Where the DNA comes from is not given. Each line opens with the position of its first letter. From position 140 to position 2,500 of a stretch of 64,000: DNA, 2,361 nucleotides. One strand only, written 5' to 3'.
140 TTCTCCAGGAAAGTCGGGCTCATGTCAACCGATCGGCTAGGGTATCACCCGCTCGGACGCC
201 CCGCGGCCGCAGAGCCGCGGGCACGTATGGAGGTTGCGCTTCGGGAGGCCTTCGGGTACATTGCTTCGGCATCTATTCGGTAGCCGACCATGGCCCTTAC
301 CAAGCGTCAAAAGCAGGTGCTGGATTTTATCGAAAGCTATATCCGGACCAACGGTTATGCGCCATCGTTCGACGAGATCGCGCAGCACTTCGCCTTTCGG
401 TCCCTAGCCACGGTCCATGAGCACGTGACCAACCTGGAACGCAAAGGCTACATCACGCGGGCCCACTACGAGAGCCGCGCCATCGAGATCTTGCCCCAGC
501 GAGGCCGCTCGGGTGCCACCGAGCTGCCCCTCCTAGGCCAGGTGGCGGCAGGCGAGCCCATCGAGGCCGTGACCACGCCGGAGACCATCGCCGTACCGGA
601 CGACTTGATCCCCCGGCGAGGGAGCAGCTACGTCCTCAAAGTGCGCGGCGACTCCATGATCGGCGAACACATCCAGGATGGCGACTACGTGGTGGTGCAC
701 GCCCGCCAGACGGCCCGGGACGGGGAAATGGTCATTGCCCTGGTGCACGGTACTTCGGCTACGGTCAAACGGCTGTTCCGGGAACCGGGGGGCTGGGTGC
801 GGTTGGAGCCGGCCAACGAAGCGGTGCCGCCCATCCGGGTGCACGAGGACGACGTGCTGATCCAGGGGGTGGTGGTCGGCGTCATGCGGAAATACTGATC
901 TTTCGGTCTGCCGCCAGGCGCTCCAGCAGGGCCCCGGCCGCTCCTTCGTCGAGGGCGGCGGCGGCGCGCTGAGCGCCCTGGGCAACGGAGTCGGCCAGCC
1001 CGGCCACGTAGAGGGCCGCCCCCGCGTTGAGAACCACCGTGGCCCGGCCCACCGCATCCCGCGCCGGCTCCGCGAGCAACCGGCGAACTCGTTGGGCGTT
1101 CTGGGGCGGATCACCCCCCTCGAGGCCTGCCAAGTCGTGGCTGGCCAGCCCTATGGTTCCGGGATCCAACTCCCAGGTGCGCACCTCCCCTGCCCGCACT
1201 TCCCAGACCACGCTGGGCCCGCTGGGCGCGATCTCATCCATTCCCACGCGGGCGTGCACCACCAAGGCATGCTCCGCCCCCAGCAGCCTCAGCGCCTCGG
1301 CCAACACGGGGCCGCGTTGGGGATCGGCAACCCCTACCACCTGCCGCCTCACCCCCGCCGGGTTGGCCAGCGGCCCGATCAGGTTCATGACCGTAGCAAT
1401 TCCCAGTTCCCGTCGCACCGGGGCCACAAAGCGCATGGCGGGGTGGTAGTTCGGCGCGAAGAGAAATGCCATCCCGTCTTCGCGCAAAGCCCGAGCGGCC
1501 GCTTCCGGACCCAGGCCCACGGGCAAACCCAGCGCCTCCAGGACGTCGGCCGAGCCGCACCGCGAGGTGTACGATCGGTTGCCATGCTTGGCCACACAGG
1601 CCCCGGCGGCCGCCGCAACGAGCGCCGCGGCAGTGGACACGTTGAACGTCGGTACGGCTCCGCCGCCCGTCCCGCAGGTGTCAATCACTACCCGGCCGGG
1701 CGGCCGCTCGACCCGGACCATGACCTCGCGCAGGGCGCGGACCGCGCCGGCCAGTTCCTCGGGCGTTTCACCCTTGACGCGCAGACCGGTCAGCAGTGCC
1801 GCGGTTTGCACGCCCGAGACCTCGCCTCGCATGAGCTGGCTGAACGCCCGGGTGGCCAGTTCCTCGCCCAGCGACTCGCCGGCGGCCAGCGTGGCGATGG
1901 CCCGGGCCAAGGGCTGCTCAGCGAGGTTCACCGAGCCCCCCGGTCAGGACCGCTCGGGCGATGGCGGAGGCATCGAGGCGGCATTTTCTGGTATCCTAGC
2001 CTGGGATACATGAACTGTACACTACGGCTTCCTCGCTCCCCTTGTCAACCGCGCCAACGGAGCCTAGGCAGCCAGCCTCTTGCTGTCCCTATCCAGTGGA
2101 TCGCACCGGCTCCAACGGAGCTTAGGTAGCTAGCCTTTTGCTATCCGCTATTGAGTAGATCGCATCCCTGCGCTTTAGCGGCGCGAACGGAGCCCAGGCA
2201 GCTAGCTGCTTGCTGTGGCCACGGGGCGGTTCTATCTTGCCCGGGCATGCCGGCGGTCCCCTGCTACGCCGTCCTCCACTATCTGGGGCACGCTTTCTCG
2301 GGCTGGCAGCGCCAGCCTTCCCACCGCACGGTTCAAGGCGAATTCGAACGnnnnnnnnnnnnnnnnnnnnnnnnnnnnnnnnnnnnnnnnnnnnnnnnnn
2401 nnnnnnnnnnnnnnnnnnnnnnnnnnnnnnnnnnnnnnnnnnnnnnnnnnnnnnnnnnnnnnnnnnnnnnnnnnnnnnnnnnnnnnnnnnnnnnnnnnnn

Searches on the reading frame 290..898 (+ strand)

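Call 9: search_protein_families(library=pfam, proteins=[window:290-898:+])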
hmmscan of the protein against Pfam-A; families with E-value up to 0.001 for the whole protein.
window:290-898:+ (202 aa): 2 families
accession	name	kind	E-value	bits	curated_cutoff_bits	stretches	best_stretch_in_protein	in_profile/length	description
PF00717.28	Peptidase_S24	-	2.8e-30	104.8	23.3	1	80-196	1-116/116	Peptidase S24-like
PF01726.22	LexA_DNA_bind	-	1.4e-21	76.4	23.7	1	2-64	3-65/65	LexA DNA binding domain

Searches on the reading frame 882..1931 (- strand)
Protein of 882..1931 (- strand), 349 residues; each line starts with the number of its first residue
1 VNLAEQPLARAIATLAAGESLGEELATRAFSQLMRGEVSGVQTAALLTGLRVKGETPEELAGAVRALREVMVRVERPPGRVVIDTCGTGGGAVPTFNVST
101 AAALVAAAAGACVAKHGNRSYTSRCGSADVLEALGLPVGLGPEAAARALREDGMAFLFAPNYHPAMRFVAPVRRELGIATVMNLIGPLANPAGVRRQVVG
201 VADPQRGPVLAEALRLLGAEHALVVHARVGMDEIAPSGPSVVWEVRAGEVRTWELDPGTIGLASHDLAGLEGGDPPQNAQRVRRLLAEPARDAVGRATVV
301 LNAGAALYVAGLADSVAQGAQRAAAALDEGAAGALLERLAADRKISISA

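Call 9: search_protein_families(library=pfam, proteins=[window:882-1931:-])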
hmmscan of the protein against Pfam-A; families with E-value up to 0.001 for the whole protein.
window:882-1931:- (349 aa): 2 families
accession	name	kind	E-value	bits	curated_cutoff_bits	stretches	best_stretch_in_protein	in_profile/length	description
PF00591.27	Glycos_transf_3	-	5.1e-87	292.1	27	1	82-332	4-252/253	Glycosyl transferase family, a/b domain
PF02885.22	Glycos_trans_3N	-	2e-18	66.3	26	1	11-69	3-61/63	Glycosyl transferase family, helical bundle domain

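Call 11: find_encoding_contigs(protein=window:882-1931:-, flank=3000, max_places=6)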
Protein window:882-1931:- (349 aa): no gene with exactly this product is on record in the collection.

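Call 38: find_homologous_proteins(query=window:882-1931:-, max_evalue=1e-100)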
Query window:882-1931:- (349 aa): 1797 proteins with E <= 1e-100 among 8000 candidates; the best 120 are listed.
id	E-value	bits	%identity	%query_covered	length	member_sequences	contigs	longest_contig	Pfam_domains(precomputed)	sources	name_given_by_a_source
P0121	1.6e-212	723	100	100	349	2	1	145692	PF00591.28,PF02885.23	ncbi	-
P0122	5.9e-206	701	96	100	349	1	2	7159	PF00591.28,PF02885.23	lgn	-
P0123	2.9e-202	689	94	100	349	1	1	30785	PF00591.28,PF02885.23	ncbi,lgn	-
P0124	4.9e-172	590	86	94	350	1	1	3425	PF00591.28,PF02885.23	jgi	jgi:anthranilate phosphoribosyltransferase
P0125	2.6e-164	565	80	100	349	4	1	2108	PF00591.28,PF02885.23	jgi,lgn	jgi:anthranilate phosphoribosyltransferase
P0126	4.4e-147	508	75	91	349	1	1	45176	PF00591.28,PF02885.23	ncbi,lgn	-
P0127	2.1e-146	506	73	100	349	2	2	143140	PF00591.28,PF02885.23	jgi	-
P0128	2.1e-146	506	72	100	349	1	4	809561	PF00591.28,PF02885.23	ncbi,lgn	-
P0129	3.3e-146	505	73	98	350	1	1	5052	PF00591.28,PF02885.23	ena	-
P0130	5.2e-146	504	72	100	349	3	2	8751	PF00591.28,PF02885.23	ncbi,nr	ncbi:MAG: anthranilate phosphoribosyltransferase [Gemmatimonadetes bacterium]|nr:anthranilate phosph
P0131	5.3e-145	501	74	93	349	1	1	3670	PF00591.28,PF02885.23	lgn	-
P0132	2.3e-143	496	72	100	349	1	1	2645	PF00591.28,PF02885.23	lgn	-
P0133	2.4e-143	496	72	100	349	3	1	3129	PF00591.28,PF02885.23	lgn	-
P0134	3.1e-143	495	72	100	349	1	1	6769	PF00591.28,PF02885.23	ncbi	-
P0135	8.1e-143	494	71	98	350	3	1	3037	PF00591.28,PF02885.23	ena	-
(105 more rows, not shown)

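Call 40: find_encoding_contigs(protein=P0121, flank=10000, max_places=4)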
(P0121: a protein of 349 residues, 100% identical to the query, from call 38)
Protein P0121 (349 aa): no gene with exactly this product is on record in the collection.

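Call 41: find_encoding_contigs(protein=P0122, flank=3000, max_places=4)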
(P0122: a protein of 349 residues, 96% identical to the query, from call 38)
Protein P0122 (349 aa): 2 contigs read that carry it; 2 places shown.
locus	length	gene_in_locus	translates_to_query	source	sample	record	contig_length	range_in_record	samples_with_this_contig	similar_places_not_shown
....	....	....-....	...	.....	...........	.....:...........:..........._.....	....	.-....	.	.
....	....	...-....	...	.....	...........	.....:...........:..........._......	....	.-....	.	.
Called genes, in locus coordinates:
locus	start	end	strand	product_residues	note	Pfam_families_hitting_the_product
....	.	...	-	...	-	?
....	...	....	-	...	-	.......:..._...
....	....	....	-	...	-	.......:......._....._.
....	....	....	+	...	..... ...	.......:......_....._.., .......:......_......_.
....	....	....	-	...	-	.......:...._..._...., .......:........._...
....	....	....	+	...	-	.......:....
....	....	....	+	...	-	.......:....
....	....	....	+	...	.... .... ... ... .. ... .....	?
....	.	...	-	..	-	?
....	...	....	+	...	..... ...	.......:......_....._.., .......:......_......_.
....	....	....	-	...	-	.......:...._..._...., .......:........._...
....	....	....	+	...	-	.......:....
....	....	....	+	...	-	?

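Call 42: find_encoding_contigs(protein=P0123, flank=3000, max_places=4)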
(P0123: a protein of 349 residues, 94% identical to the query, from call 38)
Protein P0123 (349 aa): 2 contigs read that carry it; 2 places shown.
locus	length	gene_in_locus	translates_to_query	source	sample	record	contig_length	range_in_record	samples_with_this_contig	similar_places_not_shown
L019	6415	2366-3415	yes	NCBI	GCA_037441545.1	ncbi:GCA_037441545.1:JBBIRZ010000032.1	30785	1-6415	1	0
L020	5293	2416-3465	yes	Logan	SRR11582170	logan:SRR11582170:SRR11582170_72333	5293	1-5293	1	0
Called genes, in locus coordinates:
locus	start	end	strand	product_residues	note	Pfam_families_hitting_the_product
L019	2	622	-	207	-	?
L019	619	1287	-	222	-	PF00923:TAL_FSA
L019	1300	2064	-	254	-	PF01416:PseudoU_synth_1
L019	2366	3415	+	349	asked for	PF02885:Glycos_trans_3N, PF00591:Glycos_transf_3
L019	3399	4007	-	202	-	PF01726:LexA_DNA_bind, PF00717:Peptidase_S24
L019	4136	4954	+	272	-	PF00218:IGPS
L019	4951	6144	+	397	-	PF00291:PALP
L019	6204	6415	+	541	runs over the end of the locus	PF03130:HEAT_PBS (faint), PF02985:HEAT (faint), PF13646:HEAT_2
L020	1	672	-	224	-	?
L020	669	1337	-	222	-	PF00923:TAL_FSA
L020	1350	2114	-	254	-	PF01416:PseudoU_synth_1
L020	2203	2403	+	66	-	-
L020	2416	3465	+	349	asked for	PF02885:Glycos_trans_3N, PF00591:Glycos_transf_3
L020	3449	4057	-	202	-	PF01726:LexA_DNA_bind, PF00717:Peptidase_S24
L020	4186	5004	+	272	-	PF00218:IGPS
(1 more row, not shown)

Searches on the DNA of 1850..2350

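Call 8: search_rna_families(source=window, start=1850, end=2350, threshold=evalue, max_evalue=10, show_alignments=3)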
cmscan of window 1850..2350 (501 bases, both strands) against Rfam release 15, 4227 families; matches with E-value up to 10: 1.
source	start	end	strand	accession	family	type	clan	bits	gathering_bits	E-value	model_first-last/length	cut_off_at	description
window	2237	2317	+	RF02228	sX9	Gene; sRNA;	-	15.5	44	2.4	1-76/76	no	Xanthomonas sRNA sX9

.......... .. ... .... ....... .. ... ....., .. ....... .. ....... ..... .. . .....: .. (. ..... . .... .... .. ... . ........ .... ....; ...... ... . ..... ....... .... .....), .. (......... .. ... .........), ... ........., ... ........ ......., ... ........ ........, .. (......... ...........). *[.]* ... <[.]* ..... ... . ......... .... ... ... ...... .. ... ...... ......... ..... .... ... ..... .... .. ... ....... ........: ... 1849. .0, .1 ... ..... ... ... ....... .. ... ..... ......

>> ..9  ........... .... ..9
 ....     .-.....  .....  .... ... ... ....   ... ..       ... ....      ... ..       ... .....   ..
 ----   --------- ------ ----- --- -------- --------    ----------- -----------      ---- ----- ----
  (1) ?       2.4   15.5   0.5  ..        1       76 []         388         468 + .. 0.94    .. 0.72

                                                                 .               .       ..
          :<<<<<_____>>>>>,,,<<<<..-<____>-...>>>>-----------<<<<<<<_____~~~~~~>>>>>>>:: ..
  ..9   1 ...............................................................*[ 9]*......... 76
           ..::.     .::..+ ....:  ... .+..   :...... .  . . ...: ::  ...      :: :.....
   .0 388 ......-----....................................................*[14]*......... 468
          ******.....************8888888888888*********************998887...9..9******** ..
